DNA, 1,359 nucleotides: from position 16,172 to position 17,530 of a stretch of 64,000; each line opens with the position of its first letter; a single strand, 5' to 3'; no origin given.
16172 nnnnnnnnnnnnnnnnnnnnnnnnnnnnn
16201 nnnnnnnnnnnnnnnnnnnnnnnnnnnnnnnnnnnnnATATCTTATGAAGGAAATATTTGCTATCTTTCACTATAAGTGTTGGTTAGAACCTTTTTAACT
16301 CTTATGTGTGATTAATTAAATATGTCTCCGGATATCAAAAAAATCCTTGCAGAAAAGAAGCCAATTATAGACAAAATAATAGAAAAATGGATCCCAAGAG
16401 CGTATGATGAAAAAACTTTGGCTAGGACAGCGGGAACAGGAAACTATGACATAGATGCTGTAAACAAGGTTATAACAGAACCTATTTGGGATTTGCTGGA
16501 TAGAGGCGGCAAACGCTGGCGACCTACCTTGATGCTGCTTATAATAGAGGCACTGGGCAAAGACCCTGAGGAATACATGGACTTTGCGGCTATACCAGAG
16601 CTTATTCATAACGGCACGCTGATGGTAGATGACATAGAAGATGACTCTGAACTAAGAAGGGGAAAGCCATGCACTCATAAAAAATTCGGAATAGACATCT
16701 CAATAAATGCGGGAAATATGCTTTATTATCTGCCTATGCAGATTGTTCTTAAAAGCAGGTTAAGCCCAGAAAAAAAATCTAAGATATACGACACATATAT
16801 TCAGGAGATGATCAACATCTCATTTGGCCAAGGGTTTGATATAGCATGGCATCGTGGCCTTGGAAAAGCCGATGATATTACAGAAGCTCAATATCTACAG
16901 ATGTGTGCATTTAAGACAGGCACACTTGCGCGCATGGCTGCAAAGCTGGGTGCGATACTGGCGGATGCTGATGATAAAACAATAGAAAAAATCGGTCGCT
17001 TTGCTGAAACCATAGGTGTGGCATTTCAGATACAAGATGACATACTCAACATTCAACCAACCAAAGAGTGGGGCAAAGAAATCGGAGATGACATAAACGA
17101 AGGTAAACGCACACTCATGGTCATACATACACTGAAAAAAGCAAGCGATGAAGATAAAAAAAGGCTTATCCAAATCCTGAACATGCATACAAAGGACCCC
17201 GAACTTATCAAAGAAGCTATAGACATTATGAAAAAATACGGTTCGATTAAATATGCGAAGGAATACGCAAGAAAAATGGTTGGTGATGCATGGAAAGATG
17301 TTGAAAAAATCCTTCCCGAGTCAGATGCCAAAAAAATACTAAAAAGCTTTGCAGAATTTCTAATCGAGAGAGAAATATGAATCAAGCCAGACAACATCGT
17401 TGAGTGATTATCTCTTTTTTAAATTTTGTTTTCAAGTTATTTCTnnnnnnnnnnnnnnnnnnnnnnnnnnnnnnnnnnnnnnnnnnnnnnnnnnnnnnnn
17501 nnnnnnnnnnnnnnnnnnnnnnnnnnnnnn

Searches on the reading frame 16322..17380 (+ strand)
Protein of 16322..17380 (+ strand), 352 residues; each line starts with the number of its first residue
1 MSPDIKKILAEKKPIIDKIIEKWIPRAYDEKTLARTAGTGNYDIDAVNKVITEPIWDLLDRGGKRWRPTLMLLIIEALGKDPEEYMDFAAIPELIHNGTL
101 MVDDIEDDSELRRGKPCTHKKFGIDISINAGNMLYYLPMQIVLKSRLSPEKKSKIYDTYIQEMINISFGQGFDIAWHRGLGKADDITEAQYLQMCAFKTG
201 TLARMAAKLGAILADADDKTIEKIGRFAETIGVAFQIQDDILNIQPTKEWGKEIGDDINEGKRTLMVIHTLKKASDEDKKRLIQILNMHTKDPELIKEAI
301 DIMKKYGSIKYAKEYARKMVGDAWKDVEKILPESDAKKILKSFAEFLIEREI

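Call 75: search_protein_families(library=pfam, proteins=[window:16322-17380:+], max_evalue=0.001)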
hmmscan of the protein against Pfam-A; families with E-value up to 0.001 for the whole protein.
window:16322-17380:+ (352 aa): 1 family
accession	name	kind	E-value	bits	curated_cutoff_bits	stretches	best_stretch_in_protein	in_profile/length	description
PF00348.22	polyprenyl_synt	-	4.6e-71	239.4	27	1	49-303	2-251/251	Polyprenyl synthetase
